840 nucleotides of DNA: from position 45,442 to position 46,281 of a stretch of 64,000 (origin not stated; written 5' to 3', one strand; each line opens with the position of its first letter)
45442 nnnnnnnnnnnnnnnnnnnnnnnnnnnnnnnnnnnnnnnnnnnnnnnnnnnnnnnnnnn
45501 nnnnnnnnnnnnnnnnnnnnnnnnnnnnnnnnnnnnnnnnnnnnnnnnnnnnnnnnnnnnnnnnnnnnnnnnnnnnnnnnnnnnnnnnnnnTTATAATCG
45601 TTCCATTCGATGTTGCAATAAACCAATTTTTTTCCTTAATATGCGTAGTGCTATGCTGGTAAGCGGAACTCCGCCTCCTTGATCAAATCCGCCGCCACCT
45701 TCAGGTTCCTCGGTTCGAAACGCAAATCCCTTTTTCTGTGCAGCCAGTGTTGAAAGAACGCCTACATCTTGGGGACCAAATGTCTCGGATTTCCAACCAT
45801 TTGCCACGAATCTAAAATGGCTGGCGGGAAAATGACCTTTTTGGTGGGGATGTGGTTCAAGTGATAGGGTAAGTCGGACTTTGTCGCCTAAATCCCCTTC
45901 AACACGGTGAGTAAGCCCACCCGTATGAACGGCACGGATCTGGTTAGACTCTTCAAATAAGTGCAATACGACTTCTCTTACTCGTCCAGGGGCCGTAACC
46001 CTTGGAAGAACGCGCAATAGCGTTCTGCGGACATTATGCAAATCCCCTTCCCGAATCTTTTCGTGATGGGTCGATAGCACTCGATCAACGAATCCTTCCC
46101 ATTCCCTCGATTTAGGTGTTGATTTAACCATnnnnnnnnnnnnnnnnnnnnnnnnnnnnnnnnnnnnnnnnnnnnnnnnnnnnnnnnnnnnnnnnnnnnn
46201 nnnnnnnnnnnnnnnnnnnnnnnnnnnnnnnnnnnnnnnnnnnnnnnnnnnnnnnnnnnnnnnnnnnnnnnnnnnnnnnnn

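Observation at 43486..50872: Dense one-strand array of uncharacterised paralog families (3 GNAT, 3 CxxGx(R/S)S, 2 HPH-motif, MTase, 551-aa protein): candidate undescribed system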

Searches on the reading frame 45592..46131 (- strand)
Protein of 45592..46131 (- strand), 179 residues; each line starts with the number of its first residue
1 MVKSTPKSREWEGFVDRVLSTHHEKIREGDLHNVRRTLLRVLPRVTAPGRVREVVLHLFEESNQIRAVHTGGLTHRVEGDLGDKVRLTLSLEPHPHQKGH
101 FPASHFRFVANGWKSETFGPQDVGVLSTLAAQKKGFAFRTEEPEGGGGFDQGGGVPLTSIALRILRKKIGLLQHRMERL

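Call 3: search_protein_families(library=pfam, max_evalue=1, proteins=[window:45592-46131:-])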
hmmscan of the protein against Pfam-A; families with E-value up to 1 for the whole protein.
window:45592-46131:- (179 aa): 1 family
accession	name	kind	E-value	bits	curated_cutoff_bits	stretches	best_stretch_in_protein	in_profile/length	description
PF08348.17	PAS_6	-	0.037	14.3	27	1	49-88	16-56/115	YheO-like PAS domain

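Call 8: find_encoding_contigs(protein=window:45592-46131:-, flank=10000, max_places=6)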
Protein window:45592-46131:- (179 aa): 2 contigs read that carry it; 1 place shown.
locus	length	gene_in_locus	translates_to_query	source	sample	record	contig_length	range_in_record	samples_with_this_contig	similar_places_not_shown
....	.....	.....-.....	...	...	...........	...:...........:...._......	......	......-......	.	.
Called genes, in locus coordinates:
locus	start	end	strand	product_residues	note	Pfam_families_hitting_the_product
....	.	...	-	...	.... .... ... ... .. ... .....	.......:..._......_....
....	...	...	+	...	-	-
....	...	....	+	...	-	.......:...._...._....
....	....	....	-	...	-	-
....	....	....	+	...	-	-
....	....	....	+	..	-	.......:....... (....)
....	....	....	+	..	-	-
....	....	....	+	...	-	-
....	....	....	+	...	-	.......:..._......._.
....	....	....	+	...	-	-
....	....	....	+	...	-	-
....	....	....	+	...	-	-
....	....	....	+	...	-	-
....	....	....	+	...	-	-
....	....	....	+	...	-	-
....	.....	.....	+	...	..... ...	-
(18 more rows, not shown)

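Call 10: search_protein_families(library=ncbifam, max_evalue=1, proteins=[window:45592-46131:-])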
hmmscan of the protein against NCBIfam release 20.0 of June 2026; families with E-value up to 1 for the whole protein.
window:45592-46131:- (179 aa): 0 families

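Call 11: search_protein_families(library=phrogs, max_evalue=1, proteins=[window:45592-46131:-])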
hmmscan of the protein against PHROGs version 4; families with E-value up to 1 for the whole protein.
window:45592-46131:- (179 aa): 0 families

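Call 12: search_protein_families(library=padloc, max_evalue=1, proteins=[window:45592-46131:-])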
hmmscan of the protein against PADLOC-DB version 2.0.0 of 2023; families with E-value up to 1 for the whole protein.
window:45592-46131:- (179 aa): 0 families

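Call 14: find_homologous_proteins(query=window:45592-46131:-, max_evalue=0.001)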
Query window:45592-46131:- (179 aa): 1 proteins with E <= 0.001 among 157 candidates.
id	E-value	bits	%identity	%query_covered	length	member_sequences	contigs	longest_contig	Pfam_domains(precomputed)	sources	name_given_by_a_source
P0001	9.0e-115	399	100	100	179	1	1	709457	-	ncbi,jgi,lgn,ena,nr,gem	ncbi:hypothetical protein KJ765_02605 [Candidatus Micrarchaeota archaeon]|nr:hypothetical protein [C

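Call 23: search_solved_structures(query=A2, max_evalue=10)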
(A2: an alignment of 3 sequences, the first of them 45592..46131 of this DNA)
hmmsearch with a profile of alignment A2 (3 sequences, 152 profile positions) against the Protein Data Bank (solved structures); distinct sequences matched with E-value up to 10: 0.

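Call 29: search_protein_representatives(alignment_id=A2)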
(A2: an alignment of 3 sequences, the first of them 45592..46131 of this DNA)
Query: 3 sequences, 152 profile positions. Proteins with E-value up to 0.001 (for the whole library): 8; up to 1e-10: 3; up to 1e-30: 2. The best 8 are listed.
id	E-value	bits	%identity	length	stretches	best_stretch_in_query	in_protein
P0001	4.9e-76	269.9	-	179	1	1-150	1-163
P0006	3.6e-38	147.0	-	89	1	71-152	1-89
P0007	2.4e-28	115.1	-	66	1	3-64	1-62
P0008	1.3e-10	57.6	-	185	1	4-144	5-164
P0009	1.0e-06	44.9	-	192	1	5-111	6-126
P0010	2.4e-05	40.4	-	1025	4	82-143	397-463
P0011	4.4e-04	36.3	-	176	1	10-117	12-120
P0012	7.7e-04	35.5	-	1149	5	93-131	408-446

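Call 31: find_encoding_contigs(protein=P0008, flank=10000, max_places=4)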
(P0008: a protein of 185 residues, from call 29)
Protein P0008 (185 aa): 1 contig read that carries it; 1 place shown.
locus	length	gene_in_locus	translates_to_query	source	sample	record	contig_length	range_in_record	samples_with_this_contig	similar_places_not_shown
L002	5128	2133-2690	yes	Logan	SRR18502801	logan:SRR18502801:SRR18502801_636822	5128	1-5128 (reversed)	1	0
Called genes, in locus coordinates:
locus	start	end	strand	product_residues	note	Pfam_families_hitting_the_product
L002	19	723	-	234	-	-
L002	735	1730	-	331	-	PF04307:YdjM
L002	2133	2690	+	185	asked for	-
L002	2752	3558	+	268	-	PF12840:HTH_20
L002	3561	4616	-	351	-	-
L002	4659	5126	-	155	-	?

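Call 32: find_encoding_contigs(protein=P0009, flank=10000, max_places=4)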
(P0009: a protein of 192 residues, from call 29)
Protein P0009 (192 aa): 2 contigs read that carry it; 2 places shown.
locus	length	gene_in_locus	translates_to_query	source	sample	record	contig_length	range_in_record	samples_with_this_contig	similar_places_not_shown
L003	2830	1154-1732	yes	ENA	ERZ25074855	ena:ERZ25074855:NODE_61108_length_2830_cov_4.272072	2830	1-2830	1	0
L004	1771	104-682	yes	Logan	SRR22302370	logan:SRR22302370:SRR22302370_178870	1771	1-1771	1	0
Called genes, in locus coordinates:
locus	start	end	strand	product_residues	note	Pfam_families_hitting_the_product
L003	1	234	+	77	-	?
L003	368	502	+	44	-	-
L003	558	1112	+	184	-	-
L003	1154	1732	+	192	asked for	-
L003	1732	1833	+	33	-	-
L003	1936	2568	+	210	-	PF00227:Proteasome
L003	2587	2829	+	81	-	?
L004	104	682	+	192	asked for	-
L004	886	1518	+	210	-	PF00227:Proteasome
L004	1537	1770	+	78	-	?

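Call 33: find_encoding_contigs(protein=P0011, flank=10000, max_places=4)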
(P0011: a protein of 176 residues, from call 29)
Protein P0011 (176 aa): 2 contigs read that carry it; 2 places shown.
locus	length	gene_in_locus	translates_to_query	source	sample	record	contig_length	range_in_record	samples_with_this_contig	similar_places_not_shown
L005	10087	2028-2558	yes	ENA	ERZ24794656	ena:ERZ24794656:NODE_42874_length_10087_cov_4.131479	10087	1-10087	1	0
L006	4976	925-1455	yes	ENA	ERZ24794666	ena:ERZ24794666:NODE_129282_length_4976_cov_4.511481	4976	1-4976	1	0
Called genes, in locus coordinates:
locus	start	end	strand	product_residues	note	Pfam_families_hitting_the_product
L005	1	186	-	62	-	?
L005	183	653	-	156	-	PF04307:YdjM (weak)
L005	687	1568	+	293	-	PF01209:Ubie_methyltran (weak), PF05175:MTS (weak), PF13489:Methyltransf_23, PF02390:Methyltransf_4 (faint), PF08241:Methyltransf_11, PF08242:Methyltransf_12, PF13649:Methyltransf_25, PF13847:Methyltransf_31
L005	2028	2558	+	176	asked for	-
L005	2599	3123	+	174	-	-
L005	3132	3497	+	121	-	-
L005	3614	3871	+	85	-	-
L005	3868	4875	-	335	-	PF00924:MS_channel_2nd, PF21082:MS_channel_3rd (weak)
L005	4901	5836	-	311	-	-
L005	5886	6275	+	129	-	-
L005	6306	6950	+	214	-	PF01135:PCMT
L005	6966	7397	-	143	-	PF02643:DUF192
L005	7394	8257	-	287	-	PF13793:Pribosyltran_N, PF00156:Pribosyltran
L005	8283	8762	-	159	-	PF02643:DUF192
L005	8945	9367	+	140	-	PF03479:PCC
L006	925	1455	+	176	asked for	-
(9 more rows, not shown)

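Call 47: find_related_loci(query=A6, collection=genome_contigs, flank=10000)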
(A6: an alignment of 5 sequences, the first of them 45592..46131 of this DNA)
Query A6 (179 aa) in genome_contigs; peptide patterns used: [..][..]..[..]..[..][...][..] (x = any residue, [..] = any of these).
42 stretches matched a pattern, but none encodes a relative of the query by tblastn (E <= 1e-3).

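Call 48: find_related_loci(query=A6, collection=metagenome_contigs, flank=10000)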
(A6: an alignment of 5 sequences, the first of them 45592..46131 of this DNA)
Query A6 (179 aa) in metagenome_contigs; peptide patterns used: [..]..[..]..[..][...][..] (x = any residue, [..] = any of these).
522 stretches matched a pattern, but none encodes a relative of the query by tblastn (E <= 1e-3).

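Call 51: predict_structure(alignment_id=A5)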
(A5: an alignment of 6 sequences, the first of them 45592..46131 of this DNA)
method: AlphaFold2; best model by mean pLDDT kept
length: 179 residues; sequences in the alignment: 6
mean_pLDDT: 68.5   pTM: 0.68
mean pLDDT of the five models: 68.5, 64.2, 63.3, 59.1, 49.7
residues with pLDDT >= 90: 23; 70-90: 85; 50-70: 27; < 50: 44
segments of 3 or more residues with pLDDT < 50: 1-3, 117-157
pLDDT, mean of each block of 10 residues (from residue 1): 65 92 84 89 75 88 85 74 84 70 76 57 42 31 31 42 74 76
secondary structure, 60 per line:
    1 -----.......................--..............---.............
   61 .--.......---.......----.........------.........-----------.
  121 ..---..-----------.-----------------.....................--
elements in order: H6-25 E26-28 H31-44 H48-61 E64-70 E74-80 E85-93 E100-108 H157-177

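Call 73: find_related_loci(query=A6, collection=viral_contigs, flank=8000)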
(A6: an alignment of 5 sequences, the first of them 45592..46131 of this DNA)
Query A6 (179 aa) in viral_contigs; peptide patterns used: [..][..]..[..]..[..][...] (x = any residue, [..] = any of these).
3 stretches matched a pattern, but none encodes a relative of the query by tblastn (E <= 1e-3).

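Call 80: search_protein_families(library=pfam, max_evalue=10, proteins=[P0008, P0009, P0011])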
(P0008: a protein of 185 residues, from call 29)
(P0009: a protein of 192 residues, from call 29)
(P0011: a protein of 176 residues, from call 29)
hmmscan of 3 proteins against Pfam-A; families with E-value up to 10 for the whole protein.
P0008 (185 aa): 0 families

P0009 (192 aa): 0 families

P0011 (176 aa): 0 families

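Call 82: fold_search(model_id=the predicted structure, library=viral)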
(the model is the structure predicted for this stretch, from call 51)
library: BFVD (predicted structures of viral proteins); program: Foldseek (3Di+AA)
matches with E <= 10: 647; with E <= 0.001: 0
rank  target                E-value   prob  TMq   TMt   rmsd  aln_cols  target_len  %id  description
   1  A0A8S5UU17            1.2e-01  0.25  0.27  0.24   7.5       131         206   10  Uncharacterized protein [Myoviridae sp. ctYA416]
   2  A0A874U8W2            1.4e-01  0.04  0.12  0.07  24.1       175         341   10  (no name in the UniProt tables at hand)
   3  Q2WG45                1.5e-01  0.13  0.20  0.20  11.1       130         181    9  Uncharacterized protein [Clostridium botulinum D phage]
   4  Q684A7                2.1e-01  0.23  0.20  0.22  10.1       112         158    7  (no name in the UniProt tables at hand)
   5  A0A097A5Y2            2.2e-01  0.02  0.12  0.06  25.8       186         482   13  L2 [Bos taurus papillomavirus 7]
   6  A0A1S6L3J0            2.5e-01  0.18  0.24  0.25  13.2       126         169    6  Uncharacterized protein [Erwinia phage vB_EamM_Yoloswag]
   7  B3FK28                2.5e-01  0.07  0.14  0.17  16.4       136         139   12  Uncharacterized protein [Pseudomonas phage 201phi2-1]
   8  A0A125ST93            2.6e-01  0.41  0.19  0.03   4.1        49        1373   12  (no name in the UniProt tables at hand)
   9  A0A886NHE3            3.0e-01  0.30  0.27  0.38   7.6       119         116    8  (no name in the UniProt tables at hand)
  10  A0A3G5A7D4            3.2e-01  0.21  0.24  0.35  10.8       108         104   15  Uncharacterized protein [Harvfovirus sp.]
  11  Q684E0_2              3.6e-01  0.38  0.21  0.04   5.8        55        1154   22  (no name in the UniProt tables at hand)
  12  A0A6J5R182            3.6e-01  0.04  0.11  0.09  15.5       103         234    6  Uncharacterized protein [uncultured Caudovirales phage]
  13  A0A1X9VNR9            3.8e-01  0.18  0.27  0.31   9.3       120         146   11  Uncharacterized protein [Mimivirus AB-566-O17]
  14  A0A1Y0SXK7            3.8e-01  0.08  0.19  0.11  15.1       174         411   11  Virion structural protein [Pseudomonas phage Noxifer]
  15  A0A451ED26            4.1e-01  0.41  0.26  0.44   5.2        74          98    9  (no name in the UniProt tables at hand)
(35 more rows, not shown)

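Call 91: search_solved_structures(query=A6, max_evalue=10)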
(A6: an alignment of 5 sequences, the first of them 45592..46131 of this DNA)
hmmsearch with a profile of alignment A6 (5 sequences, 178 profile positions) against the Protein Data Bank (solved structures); distinct sequences matched with E-value up to 10: 18.
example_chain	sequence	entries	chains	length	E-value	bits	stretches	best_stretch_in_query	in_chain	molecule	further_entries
9sah_A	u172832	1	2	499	0.0026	20.6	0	30-72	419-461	E4-NB2 synthetic fusion protein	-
6gwc_C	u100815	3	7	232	0.042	16.7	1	28-85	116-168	iE5 ALPHAREP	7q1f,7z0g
4xl5_C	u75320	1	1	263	0.046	16.5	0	29-84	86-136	bGFP-A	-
6rk0_A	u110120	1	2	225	0.091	15.6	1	7-54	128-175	Uncharacterized protein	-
4zv6_A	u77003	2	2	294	0.091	15.6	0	28-85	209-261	AlphaRep-7 | alpha-Rep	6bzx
2eia_A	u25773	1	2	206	0.12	15.1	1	14-59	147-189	EIAV CAPSID PROTEIN P26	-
1eia_A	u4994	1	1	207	0.12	15.1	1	14-59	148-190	EIAV CAPSID PROTEIN P26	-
5dck_A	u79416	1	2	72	0.13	15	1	8-63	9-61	Capsid C-Terminal Domain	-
5dcq_A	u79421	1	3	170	0.31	13.8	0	28-69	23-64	artificial repeat proteins (alphaREP3)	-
6fsq_A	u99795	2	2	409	0.32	13.8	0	28-71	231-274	alphaRep A3_bGFPD | A3_bGFPD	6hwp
4xvp_D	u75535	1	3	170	0.46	13.3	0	27-72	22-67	BGFP-C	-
6t61_A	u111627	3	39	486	0.48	13.2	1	14-59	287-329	Gag polyprotein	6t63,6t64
9rhz_A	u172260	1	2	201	0.87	12.4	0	27-84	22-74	ALPHAREP bE5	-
4rd5_A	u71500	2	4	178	1.1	12.1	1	85-131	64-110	Restriction endonuclease R.NgoVII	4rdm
6gx7_E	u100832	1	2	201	1.2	12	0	29-69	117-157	iiiA5 ALPHAREP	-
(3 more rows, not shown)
